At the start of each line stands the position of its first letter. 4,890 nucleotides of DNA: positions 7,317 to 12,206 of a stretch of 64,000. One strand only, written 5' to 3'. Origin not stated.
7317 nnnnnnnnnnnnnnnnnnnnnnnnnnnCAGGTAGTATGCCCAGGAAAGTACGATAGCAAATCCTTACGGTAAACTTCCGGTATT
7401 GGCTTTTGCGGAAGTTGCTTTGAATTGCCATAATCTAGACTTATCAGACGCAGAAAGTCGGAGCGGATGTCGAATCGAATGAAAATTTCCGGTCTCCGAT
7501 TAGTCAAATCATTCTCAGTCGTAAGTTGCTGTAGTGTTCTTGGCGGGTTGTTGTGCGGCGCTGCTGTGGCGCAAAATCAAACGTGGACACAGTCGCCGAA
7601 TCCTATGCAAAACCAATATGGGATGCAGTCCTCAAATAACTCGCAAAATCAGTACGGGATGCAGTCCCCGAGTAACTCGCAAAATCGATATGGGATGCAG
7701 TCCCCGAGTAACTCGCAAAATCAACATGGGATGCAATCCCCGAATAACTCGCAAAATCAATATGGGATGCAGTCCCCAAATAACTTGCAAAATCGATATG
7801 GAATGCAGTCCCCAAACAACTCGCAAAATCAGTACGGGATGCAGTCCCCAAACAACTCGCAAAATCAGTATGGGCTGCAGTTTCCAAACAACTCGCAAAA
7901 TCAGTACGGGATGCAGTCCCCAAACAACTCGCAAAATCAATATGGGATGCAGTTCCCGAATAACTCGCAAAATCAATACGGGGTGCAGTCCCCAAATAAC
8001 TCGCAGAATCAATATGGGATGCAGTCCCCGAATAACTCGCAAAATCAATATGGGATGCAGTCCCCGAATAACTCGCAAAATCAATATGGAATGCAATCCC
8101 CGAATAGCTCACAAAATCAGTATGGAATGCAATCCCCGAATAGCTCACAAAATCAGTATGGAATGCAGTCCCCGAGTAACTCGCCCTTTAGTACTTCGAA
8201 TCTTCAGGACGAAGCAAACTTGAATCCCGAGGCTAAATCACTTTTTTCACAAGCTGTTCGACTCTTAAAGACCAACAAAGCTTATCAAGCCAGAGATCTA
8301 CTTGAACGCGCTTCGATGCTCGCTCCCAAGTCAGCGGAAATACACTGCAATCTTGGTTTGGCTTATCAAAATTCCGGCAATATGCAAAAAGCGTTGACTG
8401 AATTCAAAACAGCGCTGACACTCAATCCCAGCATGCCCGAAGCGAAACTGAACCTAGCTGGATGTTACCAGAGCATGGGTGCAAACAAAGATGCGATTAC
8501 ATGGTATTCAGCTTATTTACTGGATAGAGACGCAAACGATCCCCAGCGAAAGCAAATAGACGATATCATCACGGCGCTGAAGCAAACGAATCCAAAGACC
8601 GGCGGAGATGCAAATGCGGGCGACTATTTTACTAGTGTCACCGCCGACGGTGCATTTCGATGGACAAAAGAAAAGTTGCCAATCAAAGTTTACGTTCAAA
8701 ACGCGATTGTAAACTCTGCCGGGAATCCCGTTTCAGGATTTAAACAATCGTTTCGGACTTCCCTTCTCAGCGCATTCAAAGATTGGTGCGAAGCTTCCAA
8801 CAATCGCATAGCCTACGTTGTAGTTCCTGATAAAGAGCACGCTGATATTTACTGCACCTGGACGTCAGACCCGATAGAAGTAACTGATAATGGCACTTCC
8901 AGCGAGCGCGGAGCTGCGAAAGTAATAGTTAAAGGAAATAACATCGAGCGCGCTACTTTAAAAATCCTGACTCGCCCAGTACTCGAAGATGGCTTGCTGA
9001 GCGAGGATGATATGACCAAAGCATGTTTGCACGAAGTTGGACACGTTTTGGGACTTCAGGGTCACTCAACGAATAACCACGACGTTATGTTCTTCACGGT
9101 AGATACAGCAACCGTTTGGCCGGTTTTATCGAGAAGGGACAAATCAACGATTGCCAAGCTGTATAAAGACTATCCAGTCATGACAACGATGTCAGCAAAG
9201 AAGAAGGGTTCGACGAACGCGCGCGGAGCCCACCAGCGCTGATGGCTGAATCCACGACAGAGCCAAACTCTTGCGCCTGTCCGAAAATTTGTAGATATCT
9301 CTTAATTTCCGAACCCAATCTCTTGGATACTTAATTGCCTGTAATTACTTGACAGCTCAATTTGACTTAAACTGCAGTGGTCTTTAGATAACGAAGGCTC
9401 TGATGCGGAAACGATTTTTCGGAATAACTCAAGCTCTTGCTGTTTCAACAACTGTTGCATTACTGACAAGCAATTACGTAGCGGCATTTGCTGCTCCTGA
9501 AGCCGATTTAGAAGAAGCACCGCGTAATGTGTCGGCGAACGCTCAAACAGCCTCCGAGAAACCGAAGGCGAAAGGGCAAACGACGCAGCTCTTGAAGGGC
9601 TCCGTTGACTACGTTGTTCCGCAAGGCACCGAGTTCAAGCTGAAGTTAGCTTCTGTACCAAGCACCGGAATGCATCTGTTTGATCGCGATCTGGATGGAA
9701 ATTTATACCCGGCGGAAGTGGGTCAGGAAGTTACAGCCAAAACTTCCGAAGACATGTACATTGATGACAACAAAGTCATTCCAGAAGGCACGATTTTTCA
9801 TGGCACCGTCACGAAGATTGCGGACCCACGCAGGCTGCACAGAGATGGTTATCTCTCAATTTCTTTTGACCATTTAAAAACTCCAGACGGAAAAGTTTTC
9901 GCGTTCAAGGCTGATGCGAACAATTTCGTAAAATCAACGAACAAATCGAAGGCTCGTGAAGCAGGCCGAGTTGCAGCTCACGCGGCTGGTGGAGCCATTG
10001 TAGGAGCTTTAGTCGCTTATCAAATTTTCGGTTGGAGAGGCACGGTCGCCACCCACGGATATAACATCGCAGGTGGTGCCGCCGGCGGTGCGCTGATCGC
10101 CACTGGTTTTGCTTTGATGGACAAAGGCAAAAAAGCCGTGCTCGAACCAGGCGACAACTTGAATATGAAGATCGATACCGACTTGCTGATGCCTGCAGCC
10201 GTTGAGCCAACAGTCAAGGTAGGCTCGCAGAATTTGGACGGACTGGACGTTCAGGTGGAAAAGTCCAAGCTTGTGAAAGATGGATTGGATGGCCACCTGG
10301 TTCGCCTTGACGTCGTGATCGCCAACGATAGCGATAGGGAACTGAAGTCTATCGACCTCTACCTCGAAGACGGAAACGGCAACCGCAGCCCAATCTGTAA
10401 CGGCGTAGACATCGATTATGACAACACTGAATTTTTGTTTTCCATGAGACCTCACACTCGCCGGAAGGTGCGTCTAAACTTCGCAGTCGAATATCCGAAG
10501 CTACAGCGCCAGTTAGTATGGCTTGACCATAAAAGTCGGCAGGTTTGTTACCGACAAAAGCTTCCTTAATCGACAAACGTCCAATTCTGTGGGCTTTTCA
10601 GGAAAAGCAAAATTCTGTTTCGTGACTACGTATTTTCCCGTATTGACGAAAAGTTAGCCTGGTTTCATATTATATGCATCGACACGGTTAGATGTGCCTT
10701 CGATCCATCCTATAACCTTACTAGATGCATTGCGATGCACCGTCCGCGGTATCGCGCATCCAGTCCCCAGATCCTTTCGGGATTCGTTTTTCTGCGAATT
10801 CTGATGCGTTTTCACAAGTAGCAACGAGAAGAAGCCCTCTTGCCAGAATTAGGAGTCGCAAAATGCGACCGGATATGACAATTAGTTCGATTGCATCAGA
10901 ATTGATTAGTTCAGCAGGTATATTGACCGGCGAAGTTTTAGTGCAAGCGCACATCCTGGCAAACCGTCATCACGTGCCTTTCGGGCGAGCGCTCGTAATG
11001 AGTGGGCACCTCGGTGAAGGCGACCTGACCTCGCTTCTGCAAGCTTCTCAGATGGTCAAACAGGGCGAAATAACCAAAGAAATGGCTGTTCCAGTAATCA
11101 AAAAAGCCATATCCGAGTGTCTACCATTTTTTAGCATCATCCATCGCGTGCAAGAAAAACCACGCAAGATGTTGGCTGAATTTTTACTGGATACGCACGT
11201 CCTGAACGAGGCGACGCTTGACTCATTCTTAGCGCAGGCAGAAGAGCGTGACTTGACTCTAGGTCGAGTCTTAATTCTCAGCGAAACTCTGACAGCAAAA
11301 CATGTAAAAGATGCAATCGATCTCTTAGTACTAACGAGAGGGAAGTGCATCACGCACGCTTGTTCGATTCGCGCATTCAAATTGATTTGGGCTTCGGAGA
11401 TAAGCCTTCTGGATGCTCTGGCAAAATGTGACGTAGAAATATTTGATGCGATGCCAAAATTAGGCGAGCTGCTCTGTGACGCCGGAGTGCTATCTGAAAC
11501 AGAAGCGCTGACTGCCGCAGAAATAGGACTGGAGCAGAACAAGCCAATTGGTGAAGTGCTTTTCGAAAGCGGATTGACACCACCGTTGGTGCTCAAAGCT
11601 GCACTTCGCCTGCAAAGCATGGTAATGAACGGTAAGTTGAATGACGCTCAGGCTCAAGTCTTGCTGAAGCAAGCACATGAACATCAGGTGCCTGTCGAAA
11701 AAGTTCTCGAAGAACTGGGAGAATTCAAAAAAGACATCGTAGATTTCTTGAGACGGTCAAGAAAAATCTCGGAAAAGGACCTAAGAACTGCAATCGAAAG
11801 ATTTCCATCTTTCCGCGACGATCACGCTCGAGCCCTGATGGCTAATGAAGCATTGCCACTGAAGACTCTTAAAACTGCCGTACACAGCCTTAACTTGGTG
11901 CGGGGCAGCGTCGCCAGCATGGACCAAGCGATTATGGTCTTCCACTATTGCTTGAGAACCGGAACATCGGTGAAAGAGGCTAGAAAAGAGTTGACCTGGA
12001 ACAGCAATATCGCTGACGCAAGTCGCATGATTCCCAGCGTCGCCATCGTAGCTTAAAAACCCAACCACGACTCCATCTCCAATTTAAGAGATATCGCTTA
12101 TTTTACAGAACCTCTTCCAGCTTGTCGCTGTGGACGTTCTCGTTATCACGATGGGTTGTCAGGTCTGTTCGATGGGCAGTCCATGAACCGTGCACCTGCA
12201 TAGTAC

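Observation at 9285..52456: Conserved ~24-bp palindrome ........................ dispersed through intergenic regions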

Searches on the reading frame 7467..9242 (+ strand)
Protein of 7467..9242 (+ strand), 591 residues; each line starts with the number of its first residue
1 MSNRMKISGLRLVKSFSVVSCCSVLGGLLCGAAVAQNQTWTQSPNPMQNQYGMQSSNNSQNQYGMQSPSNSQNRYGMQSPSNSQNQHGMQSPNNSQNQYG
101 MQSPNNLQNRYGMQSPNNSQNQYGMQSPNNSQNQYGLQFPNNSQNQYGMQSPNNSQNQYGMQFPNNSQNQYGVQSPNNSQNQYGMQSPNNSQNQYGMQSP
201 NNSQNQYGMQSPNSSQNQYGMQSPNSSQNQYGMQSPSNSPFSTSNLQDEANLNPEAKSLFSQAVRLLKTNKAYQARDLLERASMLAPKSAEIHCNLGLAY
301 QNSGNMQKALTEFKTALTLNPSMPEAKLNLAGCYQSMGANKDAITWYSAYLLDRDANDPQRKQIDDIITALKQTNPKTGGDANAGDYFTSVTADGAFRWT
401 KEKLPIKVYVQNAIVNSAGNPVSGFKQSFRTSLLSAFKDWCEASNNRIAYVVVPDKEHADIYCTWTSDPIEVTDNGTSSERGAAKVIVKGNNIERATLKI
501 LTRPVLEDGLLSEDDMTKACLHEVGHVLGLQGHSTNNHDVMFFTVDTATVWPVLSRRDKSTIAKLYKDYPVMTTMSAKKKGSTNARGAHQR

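Call 6: search_protein_families(library=ncbifam, proteins=[window:7467-9242:+])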
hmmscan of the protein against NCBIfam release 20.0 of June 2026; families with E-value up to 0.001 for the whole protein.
window:7467-9242:+ (591 aa): 11 families
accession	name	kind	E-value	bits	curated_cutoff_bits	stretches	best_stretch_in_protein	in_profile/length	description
NF040959.1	MamA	equivalog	7e-10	38.7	200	1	256-346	105-195/204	magnetosome protein MamA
TIGR02521.1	type_IV_pilW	equivalog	1.9e-09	37.4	154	1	288-347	29-88/234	type IV pilus biogenesis/stability protein PilW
TIGR02917.1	PEP_TPR_lipo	equivalog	8.8e-09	33.8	312.2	1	250-348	560-659/899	XrtA/PEP-CTERM system TPR-repeat protein PrsT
NF033762.1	social_mot_Tgl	equivalog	1.6e-07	30.9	225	1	288-331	29-72/252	social motility TPR repeat lipoprotein Tgl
NF033758.1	gliding_GltE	equivalog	1.6e-07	30.7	225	1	275-351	275-352/411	adventurous gliding motility TPR repeat lipoprotein GltE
TIGR02552.1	LcrH_SycD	equivalog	2.2e-07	30.7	104.8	1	257-363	19-124/136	SycD/LcrH family type III secretion system chaperone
NF002725.1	PRK02603.1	equivalog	2.3e-06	27.7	143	1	290-341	72-123/173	photosystem I assembly protein Ycf3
NF008391.2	PRK11189.1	equivalog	0.00013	21.6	250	1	275-361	84-169/297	lipoprotein NlpI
NF046116.1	adhesin_Lcl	equivalog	0.00038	19.1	500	1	51-220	86-252/431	collagen-like adhesin Lcl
NF033823.0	archmetzin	subfamily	0.00058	19.8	145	1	512-544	118-149/170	archaemetzincin family Zn-dependent metalloprotease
NF038329.2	gly_rich_SclB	equivalog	0.0009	18.3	325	0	55-227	114-290/442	LPXTG-anchored collagen-like adhesin Scl2/SclB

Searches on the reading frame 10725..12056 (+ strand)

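Call 6: search_protein_families(library=ncbifam, proteins=[window:10725-12056:+])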
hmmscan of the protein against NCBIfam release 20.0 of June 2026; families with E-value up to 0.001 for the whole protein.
window:10725-12056:+ (443 aa): 3 families
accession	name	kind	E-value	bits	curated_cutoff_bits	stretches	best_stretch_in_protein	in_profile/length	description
NF053729.1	c-di-GMP_motif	domain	1.1e-12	47.5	38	0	245-295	1-51/53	cyclic di-GMP-binding domain-containing protein, MshE-related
NF012033.0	PRK15489.1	equivalog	8.3e-06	24.2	537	0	145-199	488-542/703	glycosyl transferase family protein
NF008411.1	PRK11234.1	equivalog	0.00014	20.4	1170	0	143-197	476-530/723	cyclic di-3',5'-guanylate-activated glycosyltransferase NfrB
